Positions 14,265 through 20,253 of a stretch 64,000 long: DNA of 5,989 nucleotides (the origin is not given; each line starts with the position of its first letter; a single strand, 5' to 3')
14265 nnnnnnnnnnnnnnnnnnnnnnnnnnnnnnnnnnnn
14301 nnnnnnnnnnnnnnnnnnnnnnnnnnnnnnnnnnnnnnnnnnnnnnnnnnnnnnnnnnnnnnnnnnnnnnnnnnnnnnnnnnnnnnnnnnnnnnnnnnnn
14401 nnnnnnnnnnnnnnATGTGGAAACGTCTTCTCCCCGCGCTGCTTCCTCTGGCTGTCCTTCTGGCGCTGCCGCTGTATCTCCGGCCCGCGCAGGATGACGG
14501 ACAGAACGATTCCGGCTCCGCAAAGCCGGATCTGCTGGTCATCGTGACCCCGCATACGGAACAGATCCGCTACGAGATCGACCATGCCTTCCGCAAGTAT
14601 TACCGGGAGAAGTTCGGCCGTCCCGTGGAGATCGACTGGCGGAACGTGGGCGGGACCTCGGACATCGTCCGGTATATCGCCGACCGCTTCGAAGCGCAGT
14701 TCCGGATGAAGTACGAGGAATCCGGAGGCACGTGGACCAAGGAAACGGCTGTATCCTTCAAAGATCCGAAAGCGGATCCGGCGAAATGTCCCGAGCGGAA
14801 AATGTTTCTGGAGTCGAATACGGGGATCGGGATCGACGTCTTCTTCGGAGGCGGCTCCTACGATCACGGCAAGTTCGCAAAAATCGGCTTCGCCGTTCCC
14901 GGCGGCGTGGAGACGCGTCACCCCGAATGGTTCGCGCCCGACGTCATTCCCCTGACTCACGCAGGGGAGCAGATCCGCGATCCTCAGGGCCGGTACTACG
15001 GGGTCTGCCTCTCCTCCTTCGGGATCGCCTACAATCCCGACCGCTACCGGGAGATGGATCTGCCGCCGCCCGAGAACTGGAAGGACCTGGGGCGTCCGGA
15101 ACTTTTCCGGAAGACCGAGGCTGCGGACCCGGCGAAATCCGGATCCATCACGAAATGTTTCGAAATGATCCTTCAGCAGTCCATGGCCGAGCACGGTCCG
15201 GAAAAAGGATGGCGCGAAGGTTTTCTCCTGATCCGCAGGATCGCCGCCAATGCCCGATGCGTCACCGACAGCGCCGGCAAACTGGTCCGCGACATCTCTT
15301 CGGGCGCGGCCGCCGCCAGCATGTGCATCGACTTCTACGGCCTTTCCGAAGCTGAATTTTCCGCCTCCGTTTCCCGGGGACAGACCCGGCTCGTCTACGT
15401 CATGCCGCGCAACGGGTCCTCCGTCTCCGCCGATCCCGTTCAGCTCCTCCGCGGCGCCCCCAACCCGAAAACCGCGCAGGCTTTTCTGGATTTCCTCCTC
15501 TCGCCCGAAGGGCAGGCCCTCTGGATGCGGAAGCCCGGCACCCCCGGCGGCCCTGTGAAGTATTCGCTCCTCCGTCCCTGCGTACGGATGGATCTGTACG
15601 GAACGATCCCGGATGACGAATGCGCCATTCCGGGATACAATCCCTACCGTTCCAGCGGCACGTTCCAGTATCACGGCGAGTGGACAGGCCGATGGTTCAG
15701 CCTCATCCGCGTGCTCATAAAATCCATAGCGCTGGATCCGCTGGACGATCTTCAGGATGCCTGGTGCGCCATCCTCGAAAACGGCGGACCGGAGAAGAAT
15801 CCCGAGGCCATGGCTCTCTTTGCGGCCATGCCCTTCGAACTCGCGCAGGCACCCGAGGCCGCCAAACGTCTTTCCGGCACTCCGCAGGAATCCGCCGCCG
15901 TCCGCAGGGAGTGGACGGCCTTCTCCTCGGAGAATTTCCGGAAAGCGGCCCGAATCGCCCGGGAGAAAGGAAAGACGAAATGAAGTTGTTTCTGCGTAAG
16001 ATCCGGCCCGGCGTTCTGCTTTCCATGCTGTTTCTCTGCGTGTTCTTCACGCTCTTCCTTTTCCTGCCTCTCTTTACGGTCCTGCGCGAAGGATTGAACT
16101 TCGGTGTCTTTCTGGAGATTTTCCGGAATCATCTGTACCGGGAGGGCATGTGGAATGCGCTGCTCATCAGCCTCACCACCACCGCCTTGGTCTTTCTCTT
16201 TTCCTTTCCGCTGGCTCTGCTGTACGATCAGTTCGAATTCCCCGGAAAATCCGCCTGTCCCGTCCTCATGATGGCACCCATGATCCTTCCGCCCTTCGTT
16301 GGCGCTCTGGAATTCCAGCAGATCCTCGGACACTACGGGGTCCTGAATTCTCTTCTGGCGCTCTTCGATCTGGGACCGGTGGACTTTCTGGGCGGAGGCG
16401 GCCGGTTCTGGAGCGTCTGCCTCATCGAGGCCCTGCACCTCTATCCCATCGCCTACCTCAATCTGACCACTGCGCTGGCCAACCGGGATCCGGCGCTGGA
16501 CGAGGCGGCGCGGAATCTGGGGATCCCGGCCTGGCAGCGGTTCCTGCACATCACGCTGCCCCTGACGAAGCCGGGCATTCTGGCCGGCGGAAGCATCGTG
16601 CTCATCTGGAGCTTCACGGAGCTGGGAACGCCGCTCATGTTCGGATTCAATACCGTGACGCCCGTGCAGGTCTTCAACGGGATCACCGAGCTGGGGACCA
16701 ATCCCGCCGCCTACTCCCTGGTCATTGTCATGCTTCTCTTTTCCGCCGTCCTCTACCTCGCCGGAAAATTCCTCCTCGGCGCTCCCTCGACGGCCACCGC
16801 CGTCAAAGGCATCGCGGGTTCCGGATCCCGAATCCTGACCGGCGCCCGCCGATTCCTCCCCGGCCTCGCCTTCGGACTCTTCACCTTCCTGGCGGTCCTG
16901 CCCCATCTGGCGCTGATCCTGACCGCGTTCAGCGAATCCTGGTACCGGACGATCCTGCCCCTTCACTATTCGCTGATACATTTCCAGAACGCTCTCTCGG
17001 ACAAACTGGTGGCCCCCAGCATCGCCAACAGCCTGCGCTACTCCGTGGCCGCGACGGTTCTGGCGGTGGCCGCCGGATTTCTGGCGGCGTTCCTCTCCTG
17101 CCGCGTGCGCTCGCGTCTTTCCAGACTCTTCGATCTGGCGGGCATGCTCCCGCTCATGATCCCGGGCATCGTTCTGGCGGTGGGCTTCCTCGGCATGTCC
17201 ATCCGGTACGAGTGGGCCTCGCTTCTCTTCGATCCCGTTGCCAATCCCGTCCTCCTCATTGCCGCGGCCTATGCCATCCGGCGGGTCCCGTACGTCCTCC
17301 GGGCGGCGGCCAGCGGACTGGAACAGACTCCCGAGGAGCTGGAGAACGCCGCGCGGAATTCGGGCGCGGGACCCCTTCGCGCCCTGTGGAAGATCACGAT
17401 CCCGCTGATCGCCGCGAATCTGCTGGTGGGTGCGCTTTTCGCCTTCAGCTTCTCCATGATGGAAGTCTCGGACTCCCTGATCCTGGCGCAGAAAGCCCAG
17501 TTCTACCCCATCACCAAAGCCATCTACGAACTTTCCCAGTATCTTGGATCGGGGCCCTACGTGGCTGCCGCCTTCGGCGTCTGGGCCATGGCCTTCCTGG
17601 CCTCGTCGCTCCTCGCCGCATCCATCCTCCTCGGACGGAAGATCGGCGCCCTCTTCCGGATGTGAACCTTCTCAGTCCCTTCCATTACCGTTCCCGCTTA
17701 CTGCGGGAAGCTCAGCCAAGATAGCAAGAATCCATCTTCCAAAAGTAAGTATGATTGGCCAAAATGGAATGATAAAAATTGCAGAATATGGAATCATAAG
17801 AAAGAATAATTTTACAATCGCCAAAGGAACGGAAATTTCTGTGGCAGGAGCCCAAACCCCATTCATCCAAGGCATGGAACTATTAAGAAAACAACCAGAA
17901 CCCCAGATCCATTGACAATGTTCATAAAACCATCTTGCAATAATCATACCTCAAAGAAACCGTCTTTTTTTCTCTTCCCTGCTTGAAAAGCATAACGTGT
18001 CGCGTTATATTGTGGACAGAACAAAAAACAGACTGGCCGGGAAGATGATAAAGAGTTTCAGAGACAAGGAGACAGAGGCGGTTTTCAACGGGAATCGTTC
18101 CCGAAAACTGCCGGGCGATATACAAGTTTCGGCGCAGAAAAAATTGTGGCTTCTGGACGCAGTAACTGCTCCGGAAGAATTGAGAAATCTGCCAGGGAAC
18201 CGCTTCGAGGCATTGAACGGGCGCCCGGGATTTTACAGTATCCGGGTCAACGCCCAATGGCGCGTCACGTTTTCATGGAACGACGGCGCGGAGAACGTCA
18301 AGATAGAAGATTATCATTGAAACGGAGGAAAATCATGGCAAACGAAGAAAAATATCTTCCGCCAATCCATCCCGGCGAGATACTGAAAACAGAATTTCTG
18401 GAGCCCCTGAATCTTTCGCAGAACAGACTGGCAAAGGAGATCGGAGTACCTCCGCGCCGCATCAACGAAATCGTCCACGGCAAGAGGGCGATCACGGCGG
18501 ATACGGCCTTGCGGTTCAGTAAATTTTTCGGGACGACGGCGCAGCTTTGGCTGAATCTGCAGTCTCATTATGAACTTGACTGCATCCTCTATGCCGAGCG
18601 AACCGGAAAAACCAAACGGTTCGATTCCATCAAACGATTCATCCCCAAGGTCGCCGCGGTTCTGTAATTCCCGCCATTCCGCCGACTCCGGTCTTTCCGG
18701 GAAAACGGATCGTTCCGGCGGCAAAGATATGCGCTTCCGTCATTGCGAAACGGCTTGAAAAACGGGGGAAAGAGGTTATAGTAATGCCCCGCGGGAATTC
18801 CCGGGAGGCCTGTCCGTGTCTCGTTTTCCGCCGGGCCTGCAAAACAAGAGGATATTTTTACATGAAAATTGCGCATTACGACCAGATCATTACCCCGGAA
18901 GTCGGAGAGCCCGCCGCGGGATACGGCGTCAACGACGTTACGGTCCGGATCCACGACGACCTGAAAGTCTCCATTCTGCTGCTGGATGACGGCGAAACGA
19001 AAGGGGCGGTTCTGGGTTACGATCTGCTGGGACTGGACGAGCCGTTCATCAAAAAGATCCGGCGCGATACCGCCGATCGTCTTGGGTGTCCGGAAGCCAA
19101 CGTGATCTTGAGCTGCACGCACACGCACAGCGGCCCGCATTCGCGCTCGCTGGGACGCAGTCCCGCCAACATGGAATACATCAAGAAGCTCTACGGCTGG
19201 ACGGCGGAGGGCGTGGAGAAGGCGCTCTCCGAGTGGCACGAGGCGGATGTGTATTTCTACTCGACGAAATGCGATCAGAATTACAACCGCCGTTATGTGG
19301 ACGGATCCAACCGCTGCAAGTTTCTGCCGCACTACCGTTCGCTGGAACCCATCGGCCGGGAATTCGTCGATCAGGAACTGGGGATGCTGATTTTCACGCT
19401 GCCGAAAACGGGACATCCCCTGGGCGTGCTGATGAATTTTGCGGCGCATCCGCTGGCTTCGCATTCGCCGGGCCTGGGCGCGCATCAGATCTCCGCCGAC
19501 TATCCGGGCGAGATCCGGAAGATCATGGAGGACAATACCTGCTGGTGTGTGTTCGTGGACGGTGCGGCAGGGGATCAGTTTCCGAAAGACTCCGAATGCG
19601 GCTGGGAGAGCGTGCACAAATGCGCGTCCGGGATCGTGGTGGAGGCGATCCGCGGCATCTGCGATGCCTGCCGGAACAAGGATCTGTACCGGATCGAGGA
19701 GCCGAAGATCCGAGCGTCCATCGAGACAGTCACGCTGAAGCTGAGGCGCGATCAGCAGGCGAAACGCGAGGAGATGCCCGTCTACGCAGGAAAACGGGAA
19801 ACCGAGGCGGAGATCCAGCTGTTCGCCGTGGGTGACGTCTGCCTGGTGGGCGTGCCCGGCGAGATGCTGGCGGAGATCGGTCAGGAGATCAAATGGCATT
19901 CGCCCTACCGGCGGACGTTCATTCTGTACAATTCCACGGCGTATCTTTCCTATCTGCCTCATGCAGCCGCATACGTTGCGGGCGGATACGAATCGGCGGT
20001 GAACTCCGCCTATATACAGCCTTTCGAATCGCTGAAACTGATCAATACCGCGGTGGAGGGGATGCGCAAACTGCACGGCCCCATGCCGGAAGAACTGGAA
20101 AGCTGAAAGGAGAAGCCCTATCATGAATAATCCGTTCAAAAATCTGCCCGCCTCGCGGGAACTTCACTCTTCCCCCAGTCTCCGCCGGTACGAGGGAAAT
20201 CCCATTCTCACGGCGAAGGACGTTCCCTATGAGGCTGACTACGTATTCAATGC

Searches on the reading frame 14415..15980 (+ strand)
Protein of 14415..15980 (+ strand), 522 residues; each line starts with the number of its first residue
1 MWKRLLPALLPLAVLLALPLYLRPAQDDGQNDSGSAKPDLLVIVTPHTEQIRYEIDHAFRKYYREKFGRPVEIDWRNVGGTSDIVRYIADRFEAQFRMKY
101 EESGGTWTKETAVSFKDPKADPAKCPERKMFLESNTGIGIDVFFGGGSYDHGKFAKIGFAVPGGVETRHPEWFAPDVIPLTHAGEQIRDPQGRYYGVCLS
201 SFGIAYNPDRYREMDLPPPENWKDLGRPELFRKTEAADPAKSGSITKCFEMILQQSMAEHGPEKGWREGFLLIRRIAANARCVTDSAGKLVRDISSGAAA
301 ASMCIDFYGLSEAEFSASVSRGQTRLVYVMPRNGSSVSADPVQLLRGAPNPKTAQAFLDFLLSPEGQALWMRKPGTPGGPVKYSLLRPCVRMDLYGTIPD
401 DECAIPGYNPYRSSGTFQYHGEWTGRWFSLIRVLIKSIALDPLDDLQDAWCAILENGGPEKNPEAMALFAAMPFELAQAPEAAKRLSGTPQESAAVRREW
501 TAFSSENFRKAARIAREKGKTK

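Call 59: search_protein_families(library=pfam, proteins=[window:14415-15980:+], max_evalue=0.0001)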
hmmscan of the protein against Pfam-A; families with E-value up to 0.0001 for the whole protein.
window:14415-15980:+ (522 aa): 4 families
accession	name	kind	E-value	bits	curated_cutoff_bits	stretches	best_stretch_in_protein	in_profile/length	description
PF13343.11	SBP_bac_6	-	1.3e-16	61.2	24.6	1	184-373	47-214/245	Bacterial extracellular solute-binding protein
PF13531.11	SBP_bac_11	-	8.5e-12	45.8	25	1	198-372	77-223/227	Bacterial extracellular solute-binding protein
PF13416.11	SBP_bac_8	-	2.2e-09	37.9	27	1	191-383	81-263/279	Bacterial extracellular solute-binding protein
PF01547.30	SBP_bac_1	-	2.5e-08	34.7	26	0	336-368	276-307/307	Bacterial extracellular solute-binding protein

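Call 80: find_homologous_proteins(query=window:14415-15980:+, max_evalue=1e-30)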
Query window:14415-15980:+ (522 aa): 1191 proteins with E <= 1e-30 among 8000 candidates; the best 120 are listed.
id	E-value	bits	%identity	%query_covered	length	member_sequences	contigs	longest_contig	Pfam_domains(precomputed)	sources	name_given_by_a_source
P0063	0.0e+0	1092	88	100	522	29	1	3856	PF13531.12,PF13416.12,PF13343.12,PF01547.31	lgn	-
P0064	5.5e-242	822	68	99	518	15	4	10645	PF13531.12,PF13416.12,PF13343.12,PF01547.31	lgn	-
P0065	2.1e-235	801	65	100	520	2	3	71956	PF13531.12,PF13416.12,PF13343.12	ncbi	-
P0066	7.7e-235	799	68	100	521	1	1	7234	PF13531.12,PF13416.12,PF13343.12,PF01547.31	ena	-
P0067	5.8e-234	796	66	96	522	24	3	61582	PF13531.12,PF13416.12,PF13343.12,PF01547.31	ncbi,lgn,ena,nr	ncbi:MAG: ABC transporter substrate-binding protein [Lentisphaeria bacterium]|nr:ABC transporter sub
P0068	5.2e-229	779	68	92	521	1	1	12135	PF13531.12,PF13416.12,PF13343.12,PF01547.31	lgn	-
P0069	3.4e-209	714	61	100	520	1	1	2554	PF13531.12,PF13416.12,PF13343.12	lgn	-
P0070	5.7e-200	684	60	96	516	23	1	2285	PF13531.12,PF13416.12,PF13343.12,PF01547.31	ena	-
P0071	2.9e-199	681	59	100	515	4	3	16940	PF13531.12,PF13416.12,PF13343.12,PF01547.31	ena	-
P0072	2.3e-198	678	59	99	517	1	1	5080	PF13531.12,PF13416.12,PF13343.12,PF01547.31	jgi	-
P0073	2.9e-198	678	60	92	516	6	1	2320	PF13531.12,PF13416.12,PF13343.12,PF01547.31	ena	-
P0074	5.3e-198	677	59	99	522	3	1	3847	PF13531.12,PF13416.12,PF13343.12,PF01547.31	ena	-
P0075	1.2e-197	676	59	97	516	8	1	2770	PF13531.12,PF13416.12,PF13343.12,PF01547.31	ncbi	-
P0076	2.8e-197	675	58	99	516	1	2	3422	PF13531.12,PF13416.12,PF13343.12,PF01547.31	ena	-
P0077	1.0e-196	673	59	97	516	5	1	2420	PF13531.12,PF13416.12,PF13343.12,PF01547.31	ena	-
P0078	4.4e-196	671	59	93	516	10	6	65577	PF13531.12,PF13416.12,PF13343.12,PF01547.31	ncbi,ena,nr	ncbi:MAG: ABC transporter substrate-binding protein [Lentisphaeria bacterium]|nr:ABC transporter sub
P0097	1.1e-189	650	57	99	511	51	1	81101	PF13531.12,PF13416.12,PF13343.12,PF01547.31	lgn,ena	-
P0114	1.2e-180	620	56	98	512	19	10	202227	PF13531.12,PF13416.12,PF13343.12,PF01547.31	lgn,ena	-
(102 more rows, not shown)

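Call 81: find_encoding_contigs(protein=P0078, flank=5000, max_places=2)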
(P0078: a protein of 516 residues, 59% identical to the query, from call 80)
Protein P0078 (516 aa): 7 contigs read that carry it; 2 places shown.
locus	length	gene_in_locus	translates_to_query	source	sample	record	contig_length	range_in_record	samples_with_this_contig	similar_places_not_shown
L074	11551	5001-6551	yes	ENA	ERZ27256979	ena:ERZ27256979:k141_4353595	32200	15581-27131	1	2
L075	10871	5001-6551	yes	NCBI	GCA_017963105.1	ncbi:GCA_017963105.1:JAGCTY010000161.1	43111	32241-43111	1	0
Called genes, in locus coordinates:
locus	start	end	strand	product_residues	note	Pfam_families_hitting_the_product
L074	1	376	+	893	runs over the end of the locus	PF02837:Glyco_hydro_2_N, PF22666:Glyco_hydro_2_N2 (weak), PF00703:Glyco_hydro_2, PF02836:Glyco_hydro_2_C, PF02369:Big_1 (weak), PF18565:Glyco_hydro2_C5 (weak)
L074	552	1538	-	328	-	-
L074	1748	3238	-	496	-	PF01595:CNNM, PF00571:CBS, PF03471:CorC_HlyC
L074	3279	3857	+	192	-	-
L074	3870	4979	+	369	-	PF00005:ABC_tran, PF13304:AAA_21 (faint), PF08402:TOBE_2 (weak)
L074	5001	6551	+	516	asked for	PF13343:SBP_bac_6, PF01547:SBP_bac_1, PF13416:SBP_bac_8, PF13531:SBP_bac_11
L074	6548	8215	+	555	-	PF00528:BPD_transp_1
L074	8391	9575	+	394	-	PF00438:S-AdoMet_synt_N, PF02772:S-AdoMet_synt_M, PF02773:S-AdoMet_synt_C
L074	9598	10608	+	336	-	PF00294:PfkB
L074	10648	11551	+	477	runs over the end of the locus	PF05221:AdoHcyase, PF00670:AdoHcyase_NAD, PF02826:2-Hacid_dh_C, PF07991:KARI_N (weak)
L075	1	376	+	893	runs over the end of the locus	PF02837:Glyco_hydro_2_N, PF22666:Glyco_hydro_2_N2 (weak), PF00703:Glyco_hydro_2, PF02836:Glyco_hydro_2_C, PF02369:Big_1 (weak), PF18565:Glyco_hydro2_C5 (weak)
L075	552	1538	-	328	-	-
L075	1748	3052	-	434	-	PF01595:CNNM, PF00571:CBS, PF03471:CorC_HlyC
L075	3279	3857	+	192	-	-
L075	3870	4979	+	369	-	PF00005:ABC_tran, PF13304:AAA_21 (faint), PF08402:TOBE_2 (weak)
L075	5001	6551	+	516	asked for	PF13343:SBP_bac_6, PF01547:SBP_bac_1, PF13416:SBP_bac_8, PF13531:SBP_bac_11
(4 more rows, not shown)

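Call 82: find_encoding_contigs(protein=P0097, flank=5000, max_places=2)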
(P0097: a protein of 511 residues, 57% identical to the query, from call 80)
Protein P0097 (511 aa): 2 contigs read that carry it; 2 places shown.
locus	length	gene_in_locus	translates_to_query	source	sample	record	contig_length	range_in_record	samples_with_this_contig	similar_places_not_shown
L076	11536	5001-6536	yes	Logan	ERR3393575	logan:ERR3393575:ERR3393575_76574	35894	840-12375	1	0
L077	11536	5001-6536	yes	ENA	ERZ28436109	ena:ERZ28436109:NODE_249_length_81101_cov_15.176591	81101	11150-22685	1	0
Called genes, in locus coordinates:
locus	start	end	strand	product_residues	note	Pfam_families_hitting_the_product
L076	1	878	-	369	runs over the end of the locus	PF00817:IMS, PF21999:IMS_HHH_1, PF11799:IMS_C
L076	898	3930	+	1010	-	PF17132:Glyco_hydro_106 (weak)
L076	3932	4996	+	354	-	PF00005:ABC_tran, PF13304:AAA_21 (faint)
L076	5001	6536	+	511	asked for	PF01547:SBP_bac_1 (weak), PF13343:SBP_bac_6, PF13416:SBP_bac_8, PF13531:SBP_bac_11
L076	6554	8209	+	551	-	PF00528:BPD_transp_1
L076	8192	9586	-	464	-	PF13231:PMT_2 (weak)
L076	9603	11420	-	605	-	PF03485:Arg_tRNA_synt_N (weak), PF00750:tRNA-synt_1d, PF05746:DALR_1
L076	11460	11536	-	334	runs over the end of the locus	PF20511:PMI_typeI_cat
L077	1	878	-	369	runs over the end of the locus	PF00817:IMS, PF21999:IMS_HHH_1, PF11799:IMS_C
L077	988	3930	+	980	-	PF17132:Glyco_hydro_106 (weak)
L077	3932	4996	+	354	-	PF00005:ABC_tran, PF13304:AAA_21 (faint)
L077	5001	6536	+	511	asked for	PF01547:SBP_bac_1 (weak), PF13343:SBP_bac_6, PF13416:SBP_bac_8, PF13531:SBP_bac_11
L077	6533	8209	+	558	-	PF00528:BPD_transp_1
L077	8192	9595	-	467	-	PF13231:PMT_2 (weak)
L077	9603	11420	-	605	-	PF03485:Arg_tRNA_synt_N (weak), PF00750:tRNA-synt_1d, PF05746:DALR_1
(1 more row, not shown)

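Call 83: find_encoding_contigs(protein=P0114, flank=5000, max_places=2)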
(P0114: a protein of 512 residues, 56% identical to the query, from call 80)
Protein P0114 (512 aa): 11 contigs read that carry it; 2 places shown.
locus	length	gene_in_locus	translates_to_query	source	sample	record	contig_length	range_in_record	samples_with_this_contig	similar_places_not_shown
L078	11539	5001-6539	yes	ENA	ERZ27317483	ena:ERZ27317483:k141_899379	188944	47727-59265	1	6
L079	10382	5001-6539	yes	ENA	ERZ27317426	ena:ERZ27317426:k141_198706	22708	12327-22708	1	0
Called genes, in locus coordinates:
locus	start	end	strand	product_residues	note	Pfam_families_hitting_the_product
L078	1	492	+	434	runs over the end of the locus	PF02540:NAD_synthase, PF00958:GMP_synt_C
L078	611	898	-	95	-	PF00216:Bac_DNA_binding, PF18291:HU-HIG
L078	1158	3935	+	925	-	PF17132:Glyco_hydro_106 (faint)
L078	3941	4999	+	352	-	PF00005:ABC_tran, PF13304:AAA_21 (faint)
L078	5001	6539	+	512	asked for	PF13343:SBP_bac_6, PF13416:SBP_bac_8, PF01547:SBP_bac_1 (weak), PF13531:SBP_bac_11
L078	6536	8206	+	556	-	PF00528:BPD_transp_1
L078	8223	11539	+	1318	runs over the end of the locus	-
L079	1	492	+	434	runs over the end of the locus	PF02540:NAD_synthase, PF00958:GMP_synt_C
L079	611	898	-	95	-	PF00216:Bac_DNA_binding, PF18291:HU-HIG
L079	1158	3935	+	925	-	PF17132:Glyco_hydro_106 (faint)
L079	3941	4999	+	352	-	PF00005:ABC_tran, PF13304:AAA_21 (faint)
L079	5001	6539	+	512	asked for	PF13343:SBP_bac_6, PF13416:SBP_bac_8, PF01547:SBP_bac_1 (weak), PF13531:SBP_bac_11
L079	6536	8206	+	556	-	PF00528:BPD_transp_1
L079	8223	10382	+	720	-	?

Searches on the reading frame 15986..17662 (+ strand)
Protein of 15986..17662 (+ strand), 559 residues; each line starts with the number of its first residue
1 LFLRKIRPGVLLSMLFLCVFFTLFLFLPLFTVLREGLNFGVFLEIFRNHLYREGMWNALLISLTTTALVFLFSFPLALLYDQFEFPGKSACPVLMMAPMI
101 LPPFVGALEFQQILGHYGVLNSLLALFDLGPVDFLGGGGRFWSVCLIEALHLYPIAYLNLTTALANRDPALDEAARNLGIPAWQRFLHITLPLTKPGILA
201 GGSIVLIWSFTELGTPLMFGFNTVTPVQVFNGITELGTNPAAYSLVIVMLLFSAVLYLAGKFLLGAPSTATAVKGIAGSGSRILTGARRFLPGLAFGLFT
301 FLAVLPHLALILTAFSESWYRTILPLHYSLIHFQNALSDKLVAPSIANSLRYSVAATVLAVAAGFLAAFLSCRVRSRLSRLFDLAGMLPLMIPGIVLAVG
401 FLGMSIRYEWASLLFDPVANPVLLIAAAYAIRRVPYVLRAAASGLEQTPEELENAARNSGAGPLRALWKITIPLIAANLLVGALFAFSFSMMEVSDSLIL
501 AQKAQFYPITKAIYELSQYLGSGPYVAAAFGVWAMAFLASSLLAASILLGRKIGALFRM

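Call 59: search_protein_families(library=pfam, proteins=[window:15986-17662:+], max_evalue=0.0001)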
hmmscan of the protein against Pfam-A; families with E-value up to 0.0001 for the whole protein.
window:15986-17662:+ (559 aa): 1 family
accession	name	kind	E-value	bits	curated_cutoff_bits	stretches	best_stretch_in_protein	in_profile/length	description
PF00528.27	BPD_transp_1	-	1.5e-24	87.2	26.4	2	94-261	23-176/184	Binding-protein-dependent transport system inner membrane component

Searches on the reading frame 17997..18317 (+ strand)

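Call 59: search_protein_families(library=pfam, proteins=[window:17997-18317:+], max_evalue=0.0001)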
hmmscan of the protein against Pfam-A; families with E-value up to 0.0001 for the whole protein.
window:17997-18317:+ (107 aa): 1 family
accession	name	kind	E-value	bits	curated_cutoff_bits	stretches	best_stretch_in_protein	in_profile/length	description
PF05015.19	HigB-like_toxin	-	8.1e-15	55.5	27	1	19-107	1-91/91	RelE-like toxin of type II toxin-antitoxin system HigB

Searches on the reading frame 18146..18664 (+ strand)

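Call 59: search_protein_families(library=pfam, proteins=[window:18146-18664:+], max_evalue=0.0001)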
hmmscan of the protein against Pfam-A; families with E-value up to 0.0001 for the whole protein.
window:18146-18664:+ (173 aa): 2 families
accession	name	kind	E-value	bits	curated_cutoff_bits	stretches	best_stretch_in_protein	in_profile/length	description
PF01381.28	HTH_3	-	3.7e-11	43.3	23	1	84-133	4-53/55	Helix-turn-helix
PF12844.13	HTH_19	-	4.7e-05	23.6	30.2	1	86-136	9-59/64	Helix-turn-helix domain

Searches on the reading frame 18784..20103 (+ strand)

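Call 59: search_protein_families(library=pfam, proteins=[window:18784-20103:+], max_evalue=0.0001)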
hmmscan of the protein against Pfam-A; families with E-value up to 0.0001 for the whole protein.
window:18784-20103:+ (440 aa): 1 family
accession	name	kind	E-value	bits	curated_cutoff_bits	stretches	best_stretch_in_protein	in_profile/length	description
PF04734.18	Ceramidase_alk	-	2.4e-05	23.6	32.1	0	104-244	84-222/509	Neutral/alkaline non-lysosomal ceramidase, N-terminal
